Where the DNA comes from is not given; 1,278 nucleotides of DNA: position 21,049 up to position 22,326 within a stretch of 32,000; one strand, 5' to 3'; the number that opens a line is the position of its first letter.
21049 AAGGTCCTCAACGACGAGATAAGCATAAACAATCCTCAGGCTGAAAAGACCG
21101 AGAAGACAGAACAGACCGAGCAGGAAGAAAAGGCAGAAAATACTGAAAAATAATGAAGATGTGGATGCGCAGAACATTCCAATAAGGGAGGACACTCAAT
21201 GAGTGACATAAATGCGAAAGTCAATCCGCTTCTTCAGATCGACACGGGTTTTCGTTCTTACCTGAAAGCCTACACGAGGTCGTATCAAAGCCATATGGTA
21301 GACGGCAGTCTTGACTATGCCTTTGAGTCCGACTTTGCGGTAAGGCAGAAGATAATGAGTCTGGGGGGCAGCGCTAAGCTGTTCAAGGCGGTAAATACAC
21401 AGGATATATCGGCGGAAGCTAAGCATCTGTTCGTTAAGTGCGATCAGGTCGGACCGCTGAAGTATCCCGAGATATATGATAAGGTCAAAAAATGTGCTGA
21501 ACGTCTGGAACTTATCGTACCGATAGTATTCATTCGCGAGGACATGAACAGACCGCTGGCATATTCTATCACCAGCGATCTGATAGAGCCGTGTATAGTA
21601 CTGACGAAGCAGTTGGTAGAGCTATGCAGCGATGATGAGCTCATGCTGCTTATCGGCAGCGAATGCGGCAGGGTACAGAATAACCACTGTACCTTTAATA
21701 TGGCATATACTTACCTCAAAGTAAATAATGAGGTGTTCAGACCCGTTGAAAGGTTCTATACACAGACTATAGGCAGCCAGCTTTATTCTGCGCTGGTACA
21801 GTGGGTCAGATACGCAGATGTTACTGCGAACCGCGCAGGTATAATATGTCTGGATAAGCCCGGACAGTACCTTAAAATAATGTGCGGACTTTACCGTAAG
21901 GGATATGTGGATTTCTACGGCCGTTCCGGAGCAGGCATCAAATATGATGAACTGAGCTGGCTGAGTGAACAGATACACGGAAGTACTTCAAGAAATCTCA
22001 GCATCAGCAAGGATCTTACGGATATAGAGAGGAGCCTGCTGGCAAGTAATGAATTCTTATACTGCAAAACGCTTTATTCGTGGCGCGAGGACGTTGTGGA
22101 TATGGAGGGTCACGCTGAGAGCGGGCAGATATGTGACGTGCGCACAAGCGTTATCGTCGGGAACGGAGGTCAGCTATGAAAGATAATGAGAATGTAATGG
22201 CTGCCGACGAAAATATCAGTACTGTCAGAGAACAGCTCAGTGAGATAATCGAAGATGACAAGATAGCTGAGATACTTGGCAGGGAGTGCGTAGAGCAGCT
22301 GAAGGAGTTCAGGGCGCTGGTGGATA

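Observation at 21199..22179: Middle gene looks like an M48 zinc-metallopeptidase fold with every catalytic ligand replaced (pseudo-protease?)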

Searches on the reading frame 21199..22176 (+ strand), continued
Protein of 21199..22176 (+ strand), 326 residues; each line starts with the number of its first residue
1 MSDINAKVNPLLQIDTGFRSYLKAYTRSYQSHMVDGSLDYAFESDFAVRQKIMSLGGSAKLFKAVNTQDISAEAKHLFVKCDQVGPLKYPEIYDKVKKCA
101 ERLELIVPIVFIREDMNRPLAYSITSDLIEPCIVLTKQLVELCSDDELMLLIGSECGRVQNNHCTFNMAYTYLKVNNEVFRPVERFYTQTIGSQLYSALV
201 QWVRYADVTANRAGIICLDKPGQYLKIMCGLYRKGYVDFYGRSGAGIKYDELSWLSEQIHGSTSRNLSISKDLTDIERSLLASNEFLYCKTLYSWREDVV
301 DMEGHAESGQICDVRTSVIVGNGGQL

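Call 76: search_solved_structures(query=A3, max_evalue=0.01, show_alignments=4)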
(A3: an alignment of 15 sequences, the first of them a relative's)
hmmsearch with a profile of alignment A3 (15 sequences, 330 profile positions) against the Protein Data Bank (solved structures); distinct sequences matched with E-value up to 0.01: 2.
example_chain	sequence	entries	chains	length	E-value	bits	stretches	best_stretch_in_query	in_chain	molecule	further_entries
3cqb_A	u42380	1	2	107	6.5e-09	38.6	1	101-166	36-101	Probable protease htpX homolog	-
4il3_A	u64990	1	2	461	1.9e-06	30.5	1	96-212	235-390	Ste24p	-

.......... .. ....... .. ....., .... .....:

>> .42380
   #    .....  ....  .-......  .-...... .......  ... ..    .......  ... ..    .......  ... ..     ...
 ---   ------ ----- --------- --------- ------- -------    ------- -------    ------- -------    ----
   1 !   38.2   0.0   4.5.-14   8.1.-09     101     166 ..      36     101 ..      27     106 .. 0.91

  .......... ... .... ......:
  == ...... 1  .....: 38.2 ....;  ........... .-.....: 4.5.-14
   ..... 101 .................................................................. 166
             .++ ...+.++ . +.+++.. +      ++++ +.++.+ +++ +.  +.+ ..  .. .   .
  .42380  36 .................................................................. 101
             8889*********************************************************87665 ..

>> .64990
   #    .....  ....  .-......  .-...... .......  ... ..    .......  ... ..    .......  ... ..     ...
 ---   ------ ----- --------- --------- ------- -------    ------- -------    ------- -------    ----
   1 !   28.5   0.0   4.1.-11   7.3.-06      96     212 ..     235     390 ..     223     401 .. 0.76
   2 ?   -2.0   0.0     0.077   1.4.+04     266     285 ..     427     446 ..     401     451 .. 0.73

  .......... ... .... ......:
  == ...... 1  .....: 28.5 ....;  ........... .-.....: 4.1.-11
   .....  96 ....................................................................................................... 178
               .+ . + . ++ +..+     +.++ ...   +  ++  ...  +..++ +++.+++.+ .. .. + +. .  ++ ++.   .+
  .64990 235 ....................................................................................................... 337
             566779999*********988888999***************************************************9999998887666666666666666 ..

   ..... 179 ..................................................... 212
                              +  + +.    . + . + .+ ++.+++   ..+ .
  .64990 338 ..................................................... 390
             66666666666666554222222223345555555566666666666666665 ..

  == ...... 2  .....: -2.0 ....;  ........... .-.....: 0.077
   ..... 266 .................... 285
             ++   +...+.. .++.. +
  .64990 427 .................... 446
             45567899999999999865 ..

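Call 77: search_protein_families(library=pfam, proteins=[P0132, L054:6986-7951:+, L066:6986-7942:+, L071:6992-7963:+, P0125], max_evalue=0.001)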
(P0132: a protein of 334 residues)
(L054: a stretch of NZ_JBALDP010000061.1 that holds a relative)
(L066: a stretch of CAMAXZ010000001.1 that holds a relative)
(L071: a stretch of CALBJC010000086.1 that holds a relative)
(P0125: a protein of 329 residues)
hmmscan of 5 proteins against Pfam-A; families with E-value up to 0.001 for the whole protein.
P0132 (334 aa): 1 family
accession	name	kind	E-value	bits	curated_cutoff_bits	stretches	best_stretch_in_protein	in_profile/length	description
PF01435.24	Peptidase_M48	-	1.7e-18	67.5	20.3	1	92-285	5-179/186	Peptidase family M48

L054:6986-7951:+ (322 aa): 2 families
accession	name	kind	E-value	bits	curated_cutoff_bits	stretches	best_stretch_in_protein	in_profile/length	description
PF01435.24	Peptidase_M48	-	6.6e-23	81.9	20.3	1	85-280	1-182/186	Peptidase family M48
PF05569.17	Peptidase_M56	-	0.00052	19.7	31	0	127-166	174-213/296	BlaR1 peptidase M56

L066:6986-7942:+ (319 aa): 1 family
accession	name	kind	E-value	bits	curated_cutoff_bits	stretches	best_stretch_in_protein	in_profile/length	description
PF01435.24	Peptidase_M48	-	1.3e-24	87.5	20.3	1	86-283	5-183/186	Peptidase family M48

L071:6992-7963:+ (324 aa): 2 families
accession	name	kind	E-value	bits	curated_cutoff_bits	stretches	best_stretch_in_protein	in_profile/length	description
PF01435.24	Peptidase_M48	-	2.5e-06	27.9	20.3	1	87-221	5-157/186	Peptidase family M48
PF05569.17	Peptidase_M56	-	0.00017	21.3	31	1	76-164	126-212/296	BlaR1 peptidase M56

P0125 (329 aa): 1 family
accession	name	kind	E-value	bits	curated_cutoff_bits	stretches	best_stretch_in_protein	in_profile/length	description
PF01435.24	Peptidase_M48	-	1.5e-07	31.8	20.3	1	92-225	6-156/186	Peptidase family M48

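Call 87: search_protein_families(library=pfam, proteins=[L063:4644-7454:+, P0222, P0263, P0194, L084:6509-7867:+], max_evalue=0.001)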
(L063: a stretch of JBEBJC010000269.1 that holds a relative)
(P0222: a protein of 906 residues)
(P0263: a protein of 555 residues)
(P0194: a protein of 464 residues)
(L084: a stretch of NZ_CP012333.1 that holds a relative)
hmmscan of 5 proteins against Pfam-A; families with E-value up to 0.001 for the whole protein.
L063:4644-7454:+ (937 aa): 1 family
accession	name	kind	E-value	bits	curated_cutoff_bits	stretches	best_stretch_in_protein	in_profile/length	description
PF01435.24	Peptidase_M48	-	6.8e-23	81.9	20.3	1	700-900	5-182/186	Peptidase family M48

P0222 (906 aa): 8 families
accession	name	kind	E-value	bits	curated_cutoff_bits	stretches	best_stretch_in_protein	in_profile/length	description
PF00350.29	Dynamin_N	-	1.8e-28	100.1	27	1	351-512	1-167/168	Dynamin family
PF01435.24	Peptidase_M48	-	3.8e-24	86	20.3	1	79-263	2-184/186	Peptidase family M48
PF01926.29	MMR_HSR1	-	1.4e-09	38.5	21.9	1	351-512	2-113/113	50S ribosome-binding GTPase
PF00009.33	GTP_EFTU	-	1.4e-07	31.7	26.5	1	350-569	5-185/188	Elongation factor Tu GTP binding domain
PF21808.2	Dynamin-like_hel_bact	-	2.1e-06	27.6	28.3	0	551-643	10-98/373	Bacterial dynamin-like protein, helical domain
PF02421.24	FeoB_N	-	0.00022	21.2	27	0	444-534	46-136/156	Ferrous iron transport protein B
PF04548.22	AIG1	-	0.00024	20.9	27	0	444-535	48-149/212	AIG1 family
PF03193.22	RsgA_GTPase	-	0.00077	19.8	30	0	312-372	71-130/174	RsgA GTPase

P0263 (555 aa): 3 families
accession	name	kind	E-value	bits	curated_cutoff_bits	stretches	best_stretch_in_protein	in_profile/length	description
PF01435.24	Peptidase_M48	-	1.5e-22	80.8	20.3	1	76-258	15-185/186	Peptidase family M48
PF00041.27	fn3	-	5.6e-08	33.3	25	0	489-544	16-72/84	Fibronectin type III domain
PF05569.17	Peptidase_M56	-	0.00011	21.9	31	1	89-147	161-219/296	BlaR1 peptidase M56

P0194 (464 aa): 3 families
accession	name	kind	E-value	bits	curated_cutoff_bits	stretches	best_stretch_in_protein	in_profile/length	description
PF01435.24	Peptidase_M48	-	1e-29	104.1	20.3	1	81-273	3-183/186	Peptidase family M48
PF05099.18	TerB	-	5e-06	27.2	24.4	0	388-428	74-114/118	Tellurite resistance protein TerB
PF05569.17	Peptidase_M56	-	0.00023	20.9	31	1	51-162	104-216/296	BlaR1 peptidase M56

L084:6509-7867:+ (453 aa): 1 family
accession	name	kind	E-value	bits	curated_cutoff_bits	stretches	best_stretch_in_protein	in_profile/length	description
PF01435.24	Peptidase_M48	-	1.7e-27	96.9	20.3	1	234-416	2-182/186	Peptidase family M48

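Call 88: list_cluster_members(proteins=[P0222])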
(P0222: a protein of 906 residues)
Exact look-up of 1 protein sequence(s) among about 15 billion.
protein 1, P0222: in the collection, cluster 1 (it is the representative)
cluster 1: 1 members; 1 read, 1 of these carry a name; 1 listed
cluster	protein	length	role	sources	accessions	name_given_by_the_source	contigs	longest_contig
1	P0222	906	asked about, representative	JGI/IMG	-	Zn-dependent protease with chaperone function/ribosome biogenesis GTPase ...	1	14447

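Call 89: find_homologous_proteins(query=P0222, max_evalue=1e-20)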
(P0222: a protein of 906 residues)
Query P0222 (906 aa): 2748 proteins with E <= 1e-20 among 8000 candidates; the best 120 are listed.
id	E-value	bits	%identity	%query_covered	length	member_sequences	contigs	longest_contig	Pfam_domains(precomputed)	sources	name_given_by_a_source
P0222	0.0e+0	1979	100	100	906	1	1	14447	PF01435.25,PF01926.30,PF00350.30,PF00009.34,PF21808.3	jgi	jgi:Zn-dependent protease with chaperone function/ribosome biogenesis GTPase A/uncharacterized small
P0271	0.0e+0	1056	54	98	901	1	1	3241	PF01435.25,PF01926.30,PF00350.30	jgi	jgi:ribosome biogenesis GTPase A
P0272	0.0e+0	1043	52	99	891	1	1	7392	PF01435.25,PF01926.30,PF00350.30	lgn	-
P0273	0.0e+0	1018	54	94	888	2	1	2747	PF01435.25,PF01926.30,PF00350.30,PF00009.34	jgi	jgi:Zn-dependent protease with chaperone function/ribosome biogenesis GTPase A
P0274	2.4e-202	692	56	64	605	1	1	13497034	PF01926.30,PF00350.30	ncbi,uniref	ncbi:dynamin family protein [Sorangium sp. So ce726]|uniref:dynamin family protein n=1 Tax=Sorangium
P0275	1.1e-201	690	56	64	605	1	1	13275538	PF01926.30,PF00350.30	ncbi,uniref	ncbi:dynamin family protein [Sorangium sp. So ce693]|uniref:dynamin family protein n=1 Tax=Sorangium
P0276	1.3e-201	690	56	64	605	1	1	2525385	PF01926.30,PF00350.30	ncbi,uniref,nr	ncbi:dynamin family protein [Sorangium atrum]|uniref:Dynamin family protein n=1 Tax=Sorangium atrum 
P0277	2.4e-201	689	56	64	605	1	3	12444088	PF01926.30,PF00350.30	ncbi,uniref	ncbi:dynamin family protein [Sorangium sp. So ce281]|uniref:dynamin family protein n=1 Tax=unclassif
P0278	2.4e-201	689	56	64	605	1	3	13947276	PF01926.30,PF00350.30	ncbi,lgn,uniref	ncbi:dynamin family protein [Sorangium sp. So ce124]|uniref:dynamin family protein n=1 Tax=Sorangium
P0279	2.8e-201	689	56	64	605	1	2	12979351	PF01926.30,PF00350.30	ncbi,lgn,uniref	ncbi:dynamin family protein [Sorangium sp. So ce381]|uniref:dynamin family protein n=1 Tax=Sorangium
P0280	3.2e-201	689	56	64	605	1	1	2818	PF01926.30,PF00350.30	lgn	-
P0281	3.2e-201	689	56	64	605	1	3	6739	PF01926.30,PF00350.30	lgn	-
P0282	3.7e-201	688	56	64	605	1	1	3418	PF01926.30,PF00350.30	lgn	-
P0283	5.8e-201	688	55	64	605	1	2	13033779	PF01926.30,PF00350.30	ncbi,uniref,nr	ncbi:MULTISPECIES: dynamin family protein [Sorangium]|uniref:Dynamin N-terminal domain-containing pr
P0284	9.0e-201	687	56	64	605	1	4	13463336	PF01926.30,PF00350.30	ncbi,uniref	ncbi:dynamin family protein [Sorangium sp. So ce363]|uniref:dynamin family protein n=1 Tax=unclassif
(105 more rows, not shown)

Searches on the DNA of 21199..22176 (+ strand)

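Call 67: search_dna_similar(query=L066:5500-9000:+, collection=ecoli_genomes, mode=distant, max_rows=8)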
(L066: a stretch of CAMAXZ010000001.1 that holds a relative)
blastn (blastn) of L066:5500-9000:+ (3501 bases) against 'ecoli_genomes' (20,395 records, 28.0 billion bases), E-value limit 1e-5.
No match.
